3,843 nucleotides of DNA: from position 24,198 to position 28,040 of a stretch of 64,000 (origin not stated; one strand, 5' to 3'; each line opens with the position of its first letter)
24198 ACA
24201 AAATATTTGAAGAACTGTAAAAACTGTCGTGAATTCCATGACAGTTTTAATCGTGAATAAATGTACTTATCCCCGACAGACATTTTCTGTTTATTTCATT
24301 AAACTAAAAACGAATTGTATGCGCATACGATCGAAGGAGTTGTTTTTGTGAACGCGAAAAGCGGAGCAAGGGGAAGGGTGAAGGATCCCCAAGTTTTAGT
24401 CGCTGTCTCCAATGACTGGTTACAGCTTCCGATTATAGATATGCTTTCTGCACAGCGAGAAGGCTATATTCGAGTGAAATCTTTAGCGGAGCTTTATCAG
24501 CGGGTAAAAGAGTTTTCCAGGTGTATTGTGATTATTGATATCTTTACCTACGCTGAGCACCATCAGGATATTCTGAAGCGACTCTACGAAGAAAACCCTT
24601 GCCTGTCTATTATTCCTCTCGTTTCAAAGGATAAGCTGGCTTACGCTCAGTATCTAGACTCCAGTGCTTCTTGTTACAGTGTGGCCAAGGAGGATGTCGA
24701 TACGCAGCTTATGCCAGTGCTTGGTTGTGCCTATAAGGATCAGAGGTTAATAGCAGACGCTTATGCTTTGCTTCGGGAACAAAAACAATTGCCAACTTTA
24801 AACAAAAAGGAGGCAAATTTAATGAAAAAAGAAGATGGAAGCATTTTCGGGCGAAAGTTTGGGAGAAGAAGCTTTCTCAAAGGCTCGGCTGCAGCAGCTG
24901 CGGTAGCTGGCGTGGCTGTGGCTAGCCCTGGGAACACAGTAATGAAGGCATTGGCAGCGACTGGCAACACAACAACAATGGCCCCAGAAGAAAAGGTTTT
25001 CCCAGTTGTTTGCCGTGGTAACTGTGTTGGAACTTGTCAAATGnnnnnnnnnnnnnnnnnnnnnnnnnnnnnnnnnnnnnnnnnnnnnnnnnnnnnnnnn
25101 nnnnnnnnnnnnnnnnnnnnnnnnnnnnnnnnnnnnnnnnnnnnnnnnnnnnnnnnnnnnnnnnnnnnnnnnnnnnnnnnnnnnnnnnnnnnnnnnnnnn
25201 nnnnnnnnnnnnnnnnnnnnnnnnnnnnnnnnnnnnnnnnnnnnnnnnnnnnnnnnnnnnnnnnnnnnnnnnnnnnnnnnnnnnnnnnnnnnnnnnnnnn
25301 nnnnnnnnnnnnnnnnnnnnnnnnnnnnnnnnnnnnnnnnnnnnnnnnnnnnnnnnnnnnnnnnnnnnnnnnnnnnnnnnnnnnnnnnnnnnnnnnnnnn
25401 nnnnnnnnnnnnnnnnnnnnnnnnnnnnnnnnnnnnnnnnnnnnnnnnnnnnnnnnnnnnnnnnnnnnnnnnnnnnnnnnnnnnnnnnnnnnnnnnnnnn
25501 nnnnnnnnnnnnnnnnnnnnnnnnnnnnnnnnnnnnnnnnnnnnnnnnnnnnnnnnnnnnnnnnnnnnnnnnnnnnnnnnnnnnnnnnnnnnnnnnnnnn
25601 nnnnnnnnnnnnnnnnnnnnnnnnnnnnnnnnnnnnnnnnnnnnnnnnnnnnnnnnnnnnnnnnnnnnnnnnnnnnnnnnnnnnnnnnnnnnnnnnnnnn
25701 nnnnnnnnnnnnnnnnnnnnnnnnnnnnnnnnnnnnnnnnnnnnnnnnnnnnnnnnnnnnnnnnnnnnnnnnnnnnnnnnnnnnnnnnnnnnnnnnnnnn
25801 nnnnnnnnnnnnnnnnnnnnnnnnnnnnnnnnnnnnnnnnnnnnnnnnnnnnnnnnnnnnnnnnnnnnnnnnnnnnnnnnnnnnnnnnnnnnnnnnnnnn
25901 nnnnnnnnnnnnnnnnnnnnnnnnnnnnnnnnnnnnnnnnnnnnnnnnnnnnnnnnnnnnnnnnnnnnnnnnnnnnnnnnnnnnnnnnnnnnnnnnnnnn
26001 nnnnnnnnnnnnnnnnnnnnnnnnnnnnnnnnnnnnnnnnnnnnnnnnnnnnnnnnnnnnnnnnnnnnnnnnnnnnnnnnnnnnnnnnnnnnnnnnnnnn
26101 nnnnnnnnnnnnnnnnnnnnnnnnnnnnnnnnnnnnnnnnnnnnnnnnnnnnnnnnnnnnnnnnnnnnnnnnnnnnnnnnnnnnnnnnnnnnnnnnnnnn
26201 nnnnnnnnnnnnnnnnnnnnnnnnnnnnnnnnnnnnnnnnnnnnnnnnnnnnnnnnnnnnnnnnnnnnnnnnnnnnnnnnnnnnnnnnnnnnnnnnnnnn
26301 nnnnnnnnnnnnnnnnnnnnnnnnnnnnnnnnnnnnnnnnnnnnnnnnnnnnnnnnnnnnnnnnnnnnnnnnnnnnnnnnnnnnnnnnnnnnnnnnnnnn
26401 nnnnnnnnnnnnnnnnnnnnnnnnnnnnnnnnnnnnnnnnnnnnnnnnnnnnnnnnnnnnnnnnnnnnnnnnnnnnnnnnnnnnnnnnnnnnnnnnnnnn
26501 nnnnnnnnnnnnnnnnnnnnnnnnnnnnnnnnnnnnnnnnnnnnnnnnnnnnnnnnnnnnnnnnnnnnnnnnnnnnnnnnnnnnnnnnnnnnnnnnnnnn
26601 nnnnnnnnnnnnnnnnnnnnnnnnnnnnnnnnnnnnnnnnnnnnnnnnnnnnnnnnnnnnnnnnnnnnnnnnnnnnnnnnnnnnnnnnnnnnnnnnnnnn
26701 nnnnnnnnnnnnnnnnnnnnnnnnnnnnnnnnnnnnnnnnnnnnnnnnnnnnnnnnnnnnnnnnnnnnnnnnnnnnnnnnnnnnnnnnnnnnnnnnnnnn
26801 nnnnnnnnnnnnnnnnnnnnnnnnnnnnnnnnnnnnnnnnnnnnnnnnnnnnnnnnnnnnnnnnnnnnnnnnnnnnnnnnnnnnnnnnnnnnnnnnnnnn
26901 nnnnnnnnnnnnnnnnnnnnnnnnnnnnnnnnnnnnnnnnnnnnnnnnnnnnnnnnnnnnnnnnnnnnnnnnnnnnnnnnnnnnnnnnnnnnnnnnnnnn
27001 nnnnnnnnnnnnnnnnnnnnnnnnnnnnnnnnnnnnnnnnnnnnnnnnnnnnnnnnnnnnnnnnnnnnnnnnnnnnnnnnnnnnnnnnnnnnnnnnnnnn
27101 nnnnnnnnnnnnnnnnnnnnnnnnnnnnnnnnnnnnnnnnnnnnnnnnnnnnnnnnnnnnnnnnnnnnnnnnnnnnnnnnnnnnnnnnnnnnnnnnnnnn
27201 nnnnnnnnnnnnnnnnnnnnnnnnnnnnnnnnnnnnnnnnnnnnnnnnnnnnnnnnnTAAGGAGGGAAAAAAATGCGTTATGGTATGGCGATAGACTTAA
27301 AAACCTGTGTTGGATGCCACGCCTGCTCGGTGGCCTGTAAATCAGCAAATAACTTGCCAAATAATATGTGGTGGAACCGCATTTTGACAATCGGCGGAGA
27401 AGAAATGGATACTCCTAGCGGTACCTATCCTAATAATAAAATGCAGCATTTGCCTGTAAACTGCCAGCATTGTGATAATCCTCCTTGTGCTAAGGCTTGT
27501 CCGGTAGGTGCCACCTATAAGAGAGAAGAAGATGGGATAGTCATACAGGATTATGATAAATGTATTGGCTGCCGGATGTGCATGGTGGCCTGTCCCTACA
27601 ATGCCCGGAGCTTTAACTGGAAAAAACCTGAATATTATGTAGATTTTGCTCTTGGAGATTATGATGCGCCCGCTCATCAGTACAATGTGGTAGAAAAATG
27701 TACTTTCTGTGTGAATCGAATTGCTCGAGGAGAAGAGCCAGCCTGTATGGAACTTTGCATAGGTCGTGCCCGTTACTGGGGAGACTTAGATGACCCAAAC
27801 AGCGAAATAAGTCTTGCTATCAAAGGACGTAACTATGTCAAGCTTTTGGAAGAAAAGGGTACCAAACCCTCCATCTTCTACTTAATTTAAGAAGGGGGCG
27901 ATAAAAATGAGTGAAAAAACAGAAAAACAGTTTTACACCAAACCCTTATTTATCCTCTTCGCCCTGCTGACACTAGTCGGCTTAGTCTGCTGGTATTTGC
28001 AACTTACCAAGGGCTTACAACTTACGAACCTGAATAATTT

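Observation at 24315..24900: Module 2: same in-frame receiver-like extension, with better preserved receiver landmarks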

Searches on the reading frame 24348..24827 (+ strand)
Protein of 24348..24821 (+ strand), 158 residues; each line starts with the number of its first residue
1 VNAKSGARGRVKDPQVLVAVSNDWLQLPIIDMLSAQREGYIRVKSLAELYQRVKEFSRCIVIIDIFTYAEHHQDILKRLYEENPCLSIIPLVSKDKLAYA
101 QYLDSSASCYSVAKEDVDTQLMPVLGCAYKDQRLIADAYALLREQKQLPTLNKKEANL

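Call 7: search_protein_families(library=pfam, proteins=[window:24348-24821:+], max_evalue=1)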
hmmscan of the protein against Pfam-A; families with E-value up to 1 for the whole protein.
window:24348-24821:+ (158 aa): 0 families

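Call 12: find_homologous_proteins(query=A1, max_evalue=0.001)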
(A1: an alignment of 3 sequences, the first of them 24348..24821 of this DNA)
Query A1 (3 sequences): 2116 candidates shared short words with the query, none scored E <= 0.001.

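Call 26: search_protein_families(library=pfam, alignment_id=A3, max_evalue=0.01)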
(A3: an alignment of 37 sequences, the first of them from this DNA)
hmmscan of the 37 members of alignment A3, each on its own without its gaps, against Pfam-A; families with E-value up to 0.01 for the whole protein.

A. member 1, seq(160 aa): 0 families

B. families by the number of members that match (of 37 scanned): 7 families
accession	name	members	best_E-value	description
PF00072.30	Response_reg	8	7e-09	Response regulator receiver domain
PF03709.21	OKR_DC_1_N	3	0.00095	Orn/Lys/Arg decarboxylase, N-terminal domain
PF02310.24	B12-binding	1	0.003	B12 binding domain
PF21714.3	KaiA_N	1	0.0031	Circadian clock protein KaiA, N-terminal domain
PF21332.3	AmiR_N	1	0.0039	AmiR, N-terminal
PF00534.26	Glycos_transf_1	1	0.005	Glycosyl transferases group 1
PF21695.3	GlnR_1st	1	0.0082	Transcription regulator GlnR, N-terminal domain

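Call 28: find_related_loci(query=A4, collection=genome_contigs, flank=6000)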
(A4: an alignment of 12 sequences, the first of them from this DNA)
Query A4 (160 aa) in genome_contigs; peptide patterns used: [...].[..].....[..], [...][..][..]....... (x = any residue, [..] = any of these).
49 stretches matched a pattern; 2 encode a relative of the query (tblastn E <= 1e-3); 2 distinct loci.
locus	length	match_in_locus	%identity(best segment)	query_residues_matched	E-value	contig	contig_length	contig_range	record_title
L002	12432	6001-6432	59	15-160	1e-51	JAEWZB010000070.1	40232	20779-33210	MAG: Bacillota bacterium isolate OH_SFB_195 k127_41858, whole genome shotgun sequence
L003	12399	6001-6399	45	12-159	6e-38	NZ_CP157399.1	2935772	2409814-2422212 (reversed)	MAG: Dehalobacter sp. 4CP chromosome, complete genome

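Call 31: predict_structure(alignment_id=A3)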
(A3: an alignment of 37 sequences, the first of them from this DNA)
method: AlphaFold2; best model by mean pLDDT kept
length: 160 residues; sequences in the alignment: 37
mean_pLDDT: 86.1   pTM: 0.80
mean pLDDT of the five models: 86.1, 85.2, 84.8, 84.0, 83.5
residues with pLDDT >= 90: 110; 70-90: 24; 50-70: 12; < 50: 14
segments of 3 or more residues with pLDDT < 50: 1-9, 157-160
pLDDT, mean of each block of 10 residues (from residue 1): 44 90 96 96 97 95 96 94 95 90 79 97 97 90 73 48
secondary structure, 60 per line:
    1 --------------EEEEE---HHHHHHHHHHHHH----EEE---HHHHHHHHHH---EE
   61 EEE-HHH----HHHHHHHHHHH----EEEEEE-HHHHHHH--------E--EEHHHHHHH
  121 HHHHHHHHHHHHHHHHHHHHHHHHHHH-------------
elements in order: E15-19 H23-35 E40-42 H46-55 E59-63 H72-82 E87-92 H94-100 H114-147

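Call 34: fold_search(model_id=the predicted structure, library=pdb)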
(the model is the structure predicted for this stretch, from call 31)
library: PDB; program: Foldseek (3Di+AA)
matches with E <= 10: 1658; with E <= 0.001: 37
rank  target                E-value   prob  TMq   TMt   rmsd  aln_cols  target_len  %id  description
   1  3kcn_A                6.1e-06  1.00  0.70  0.81   2.5       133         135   13  The crystal structure of adenylate cyclase from Rhodopirellula baltica (released 2009-11-17)
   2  3kcn_B                1.1e-05  1.00  0.69  0.79   2.6       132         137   13  The crystal structure of adenylate cyclase from Rhodopirellula baltica (released 2009-11-17)
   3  6oec_J                5.9e-05  1.00  0.67  0.70   5.7       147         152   15  Yeast Spc42 Trimeric Coiled-Coil Amino Acids 181-211 fused to PDB: 3H5I (released 2019-04-24)
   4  6oec_I                8.1e-05  1.00  0.62  0.64   6.5       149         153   13  Yeast Spc42 Trimeric Coiled-Coil Amino Acids 181-211 fused to PDB: 3H5I (released 2019-04-24)
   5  1l5z                  9.9e-05  1.00  0.71  0.77   2.4       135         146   19  CRYSTAL STRUCTURE OF THE E121K SUBSTITUTION OF THE RECEIVER DOMAIN OF SINORHIZOBIUM MELILOTI DCTD (released 2002-10-23)
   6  1ny5_B                1.4e-04  1.00  0.72  0.32   3.3       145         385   17  Crystal structure of sigm54 activator (AAA+ ATPase) in the inactive state (released 2003-11-11)
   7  1qkk                  1.5e-04  1.00  0.72  0.81   2.3       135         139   19  Crystal structure of the receiver domain and linker region of DctD from Sinorhizobium meliloti (released 2000-07-30)
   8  1l5y_A                1.6e-04  1.00  0.67  0.74   5.7       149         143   18  CRYSTAL STRUCTURE OF MG2+ / BEF3-BOUND RECEIVER DOMAIN OF SINORHIZOBIUM MELILOTI DCTD (released 2002-10-23)
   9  6oec_C                1.8e-04  1.00  0.64  0.67   8.8       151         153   14  Yeast Spc42 Trimeric Coiled-Coil Amino Acids 181-211 fused to PDB: 3H5I (released 2019-04-24)
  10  6oec_K                1.8e-04  1.00  0.62  0.66  10.0       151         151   13  Yeast Spc42 Trimeric Coiled-Coil Amino Acids 181-211 fused to PDB: 3H5I (released 2019-04-24)
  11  1l5y_B                2.1e-04  1.00  0.66  0.69   3.1       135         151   20  CRYSTAL STRUCTURE OF MG2+ / BEF3-BOUND RECEIVER DOMAIN OF SINORHIZOBIUM MELILOTI DCTD (released 2002-10-23)
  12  6oec_F                2.3e-04  1.00  0.64  0.68   7.2       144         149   13  Yeast Spc42 Trimeric Coiled-Coil Amino Acids 181-211 fused to PDB: 3H5I (released 2019-04-24)
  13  2rdm_B                2.8e-04  1.00  0.60  0.77   2.9       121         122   17  Crystal structure of response regulator receiver protein from Sinorhizobium medicae WSM419 (released 2007-10-09)
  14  6oec_G                2.8e-04  1.00  0.63  0.67   6.5       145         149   12  Yeast Spc42 Trimeric Coiled-Coil Amino Acids 181-211 fused to PDB: 3H5I (released 2019-04-24)
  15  6oec_B                2.8e-04  1.00  0.60  0.61   7.5       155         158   13  Yeast Spc42 Trimeric Coiled-Coil Amino Acids 181-211 fused to PDB: 3H5I (released 2019-04-24)
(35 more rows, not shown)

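Call 46: find_related_loci(query=A4, collection=metagenome_contigs, flank=4000)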
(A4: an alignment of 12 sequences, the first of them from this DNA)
Query A4 (160 aa) in metagenome_contigs; peptide patterns used: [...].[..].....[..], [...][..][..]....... (x = any residue, [..] = any of these).
76 stretches matched a pattern; 2 encode a relative of the query (tblastn E <= 1e-3); 2 distinct loci.
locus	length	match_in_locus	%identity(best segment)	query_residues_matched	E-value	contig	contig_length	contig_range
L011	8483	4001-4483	56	1-160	2e-56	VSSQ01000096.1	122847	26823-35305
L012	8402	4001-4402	48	11-159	4e-42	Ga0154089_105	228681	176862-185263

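Call 61: search_solved_structures(query=A3, max_evalue=0.01, show_alignments=2)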
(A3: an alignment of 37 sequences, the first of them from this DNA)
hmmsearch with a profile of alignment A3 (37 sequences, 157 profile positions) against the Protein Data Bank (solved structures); distinct sequences matched with E-value up to 0.01: 19.
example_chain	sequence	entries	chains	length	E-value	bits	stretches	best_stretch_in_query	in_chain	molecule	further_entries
3m6m_D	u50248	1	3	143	1.3e-06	31.4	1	5-125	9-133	Sensory/regulatory protein rpfC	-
1zy2_A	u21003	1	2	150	1.7e-05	27.7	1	13-146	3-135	transcriptional regulator NtrC1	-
4e7o_A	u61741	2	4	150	5.5e-05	26.1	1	10-130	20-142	Response regulator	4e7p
4zmr_A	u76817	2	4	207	6.9e-05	25.8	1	10-135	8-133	Response regulator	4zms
5f64_A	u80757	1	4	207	7.1e-05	25.8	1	47-156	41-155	Positive transcription regulator EvgA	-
4hye_A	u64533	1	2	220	7.4e-05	25.7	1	10-135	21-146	Response regulator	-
8zwn_A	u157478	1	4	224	9e-05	25.4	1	47-156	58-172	DNA-binding transcriptional activator EvgA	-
4l4u_A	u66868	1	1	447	0.00013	24.9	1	11-146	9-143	Transcriptional regulator (NtrC family)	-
1ny5_A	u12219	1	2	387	0.00016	24.6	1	13-146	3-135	transcriptional regulator (NtrC family)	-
3b2n_A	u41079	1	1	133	0.00073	22.5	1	11-129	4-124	Uncharacterized protein Q99UF4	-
3f6c_A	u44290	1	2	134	0.00086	22.2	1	46-127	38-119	Positive transcription regulator evgA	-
6zii_B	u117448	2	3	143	0.001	22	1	45-140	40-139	Transcriptional regulatory protein RcsB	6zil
5i4c_A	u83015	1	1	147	0.001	21.9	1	45-140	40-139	Transcriptional regulatory protein RcsB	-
6wvs_A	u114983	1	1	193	0.0011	21.9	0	82-120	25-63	DeNovoTIM15 hyperstable de novo TIM barrel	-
6eo2_A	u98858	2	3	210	0.0014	21.6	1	46-141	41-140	Transcriptional regulatory protein RcsB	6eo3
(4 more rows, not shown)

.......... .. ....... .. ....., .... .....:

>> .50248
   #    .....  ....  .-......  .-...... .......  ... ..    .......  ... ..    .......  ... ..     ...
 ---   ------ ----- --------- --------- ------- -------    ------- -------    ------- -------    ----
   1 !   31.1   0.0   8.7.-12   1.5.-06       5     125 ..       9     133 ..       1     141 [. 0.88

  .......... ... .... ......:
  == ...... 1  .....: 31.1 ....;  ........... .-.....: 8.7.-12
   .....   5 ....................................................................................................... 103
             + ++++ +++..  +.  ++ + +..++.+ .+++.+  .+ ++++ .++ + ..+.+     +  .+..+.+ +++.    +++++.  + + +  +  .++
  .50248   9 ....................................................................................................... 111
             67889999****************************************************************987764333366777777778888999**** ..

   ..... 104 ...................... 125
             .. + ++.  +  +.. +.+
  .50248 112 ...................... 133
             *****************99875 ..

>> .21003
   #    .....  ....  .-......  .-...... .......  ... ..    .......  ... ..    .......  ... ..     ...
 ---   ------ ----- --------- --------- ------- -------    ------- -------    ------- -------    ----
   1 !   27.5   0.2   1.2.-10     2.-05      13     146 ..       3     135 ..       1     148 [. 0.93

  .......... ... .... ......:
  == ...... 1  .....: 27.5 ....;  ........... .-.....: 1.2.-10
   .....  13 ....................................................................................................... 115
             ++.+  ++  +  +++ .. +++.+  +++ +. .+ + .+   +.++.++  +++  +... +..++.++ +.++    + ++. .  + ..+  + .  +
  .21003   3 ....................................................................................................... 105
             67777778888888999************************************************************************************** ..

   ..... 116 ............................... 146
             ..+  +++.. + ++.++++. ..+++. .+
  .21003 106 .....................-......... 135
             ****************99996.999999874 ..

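Call 62: search_protein_representatives(alignment_id=A3)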
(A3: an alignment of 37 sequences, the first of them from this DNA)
Query: 37 sequences, 157 profile positions. Proteins with E-value up to 0.001 (for the whole library): 1221; up to 1e-10: 20; up to 1e-30: 4. The best 150 are listed.
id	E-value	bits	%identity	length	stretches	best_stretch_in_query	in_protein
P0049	1.4e-50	187.3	-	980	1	3-157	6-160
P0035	9.1e-50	184.6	-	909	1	4-156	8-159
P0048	4.8e-48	179.1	-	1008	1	3-155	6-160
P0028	7.7e-33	129.6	-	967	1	3-156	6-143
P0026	1.9e-28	115.4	-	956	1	8-156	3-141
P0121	5.4e-24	100.9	-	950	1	10-144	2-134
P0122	2.3e-22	95.6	-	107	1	9-109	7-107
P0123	2.2e-19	85.9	-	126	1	12-126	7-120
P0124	1.9e-18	82.9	-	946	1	24-156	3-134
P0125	2.0e-18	82.8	-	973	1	5-146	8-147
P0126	2.5e-16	76.0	-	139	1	11-130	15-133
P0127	1.6e-15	73.4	-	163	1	5-145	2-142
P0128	6.6e-15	71.4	-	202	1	11-133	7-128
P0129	8.0e-15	71.1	-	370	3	22-127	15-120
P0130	1.1e-14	70.7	-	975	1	10-127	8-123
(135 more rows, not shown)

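Call 87: find_homologous_proteins(query=window:24348-24821:+, max_evalue=0.001)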
Query seq(158 aa): 21 candidates shared short words with the query, none scored E <= 0.001.

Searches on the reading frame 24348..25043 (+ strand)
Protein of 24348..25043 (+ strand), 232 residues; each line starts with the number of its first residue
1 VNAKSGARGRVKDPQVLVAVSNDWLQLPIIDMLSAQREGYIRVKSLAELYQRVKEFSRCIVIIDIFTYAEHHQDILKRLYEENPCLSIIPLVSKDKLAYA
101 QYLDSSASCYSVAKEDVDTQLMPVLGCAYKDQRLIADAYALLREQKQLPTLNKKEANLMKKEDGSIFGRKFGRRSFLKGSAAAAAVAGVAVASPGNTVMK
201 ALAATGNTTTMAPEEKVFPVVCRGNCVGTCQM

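Call 90: predict_structure(alignment_id=A6)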
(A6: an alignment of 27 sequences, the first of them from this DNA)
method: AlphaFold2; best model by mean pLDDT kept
length: 232 residues; sequences in the alignment: 27
mean_pLDDT: 70.3   pTM: 0.58
mean pLDDT of the five models: 70.3, 70.4, 69.9, 69.4, 69.2
residues with pLDDT >= 90: 108; 70-90: 22; 50-70: 17; < 50: 85
segments of 3 or more residues with pLDDT < 50: 1-9, 151-221
pLDDT, mean of each block of 10 residues (from residue 1): 43 90 94 95 96 94 94 92 93 87 76 95 96 90 70 46 42 40 34 33 32 41 51 40
secondary structure, 60 per line:
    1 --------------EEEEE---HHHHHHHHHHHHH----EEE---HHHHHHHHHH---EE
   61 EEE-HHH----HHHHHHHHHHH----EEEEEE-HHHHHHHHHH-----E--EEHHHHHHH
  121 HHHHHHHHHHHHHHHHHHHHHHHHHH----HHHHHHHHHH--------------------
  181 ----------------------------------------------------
elements in order: E15-19 H23-35 E40-42 H46-55 E59-63 H72-82 E87-92 H94-103 H114-146 H151-160

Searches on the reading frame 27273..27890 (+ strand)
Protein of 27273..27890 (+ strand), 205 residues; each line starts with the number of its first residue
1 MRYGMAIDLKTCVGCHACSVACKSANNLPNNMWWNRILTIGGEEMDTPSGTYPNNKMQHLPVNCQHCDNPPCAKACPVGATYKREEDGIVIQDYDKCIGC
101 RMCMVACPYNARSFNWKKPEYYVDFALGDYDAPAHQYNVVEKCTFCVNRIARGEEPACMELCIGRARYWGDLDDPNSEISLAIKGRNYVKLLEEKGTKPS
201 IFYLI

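Call 15: find_encoding_contigs(protein=window:27273-27890:+, flank=8000, max_places=6)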
Protein window:27273-27890:+ (205 aa): 1 contig read that carries it; 1 place shown.
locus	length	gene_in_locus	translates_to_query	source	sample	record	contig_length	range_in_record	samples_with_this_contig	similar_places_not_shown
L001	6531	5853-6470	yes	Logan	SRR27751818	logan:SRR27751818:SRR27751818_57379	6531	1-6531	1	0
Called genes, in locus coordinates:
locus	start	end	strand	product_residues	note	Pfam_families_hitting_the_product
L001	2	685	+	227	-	?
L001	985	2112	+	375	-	PF07730:HisKA_3, PF02518:HATPase_c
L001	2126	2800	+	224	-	PF00072:Response_reg, PF00196:GerE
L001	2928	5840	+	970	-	PF04879:Molybdop_Fe4S4 (weak), PF00384:Molybdopterin, PF01568:Molydop_binding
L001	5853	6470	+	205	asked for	PF13187:Fer4_9 (faint), PF12838:Fer4_7 (weak), PF13237:Fer4_10 (weak), PF13247:Fer4_11, PF00037:Fer4, PF12797:Fer4_2 (weak), PF12837:Fer4_6 (weak), PF13247:Fer4_11, +2 more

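Call 48: search_protein_families(library=pfam, proteins=[window:27273-27890:+], max_evalue=0.001)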
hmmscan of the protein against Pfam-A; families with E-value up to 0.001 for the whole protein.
window:27273-27890:+ (205 aa): 11 families
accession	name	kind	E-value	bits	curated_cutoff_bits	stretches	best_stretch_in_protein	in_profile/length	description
PF13247.11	Fer4_11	-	3e-23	82.4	26.2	2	56-118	2-65/100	4Fe-4S dicluster domain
PF12838.12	Fer4_7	-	9.7e-12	45.6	27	2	11-80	1-52/52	4Fe-4S dicluster domain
PF13237.11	Fer4_10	-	1e-09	38.6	25.5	2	58-108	3-53/53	4Fe-4S dicluster domain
PF12797.12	Fer4_2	-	1.7e-09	37.5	24.5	2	89-109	2-22/22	4Fe-4S binding domain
PF00037.32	Fer4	-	8.7e-09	35.3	21.1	1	91-112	2-23/24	4Fe-4S binding domain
PF13183.11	Fer4_8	-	5.1e-08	33.8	27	1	95-146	3-57/68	4Fe-4S dicluster domain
PF12837.12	Fer4_6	-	6.8e-08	32.5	25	1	93-111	5-23/24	4Fe-4S binding domain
PF13187.11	Fer4_9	-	8.3e-07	29.4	27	1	63-111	1-51/52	4Fe-4S dicluster domain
PF13534.11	Fer4_17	-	2.3e-06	28.5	22.2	1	96-146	1-49/61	4Fe-4S dicluster domain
PF12798.12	Fer4_3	-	5.2e-05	24.2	27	0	97-111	1-15/15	4Fe-4S binding domain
PF12800.12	Fer4_4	-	0.00026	21.5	24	1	95-110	2-17/17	4Fe-4S binding domain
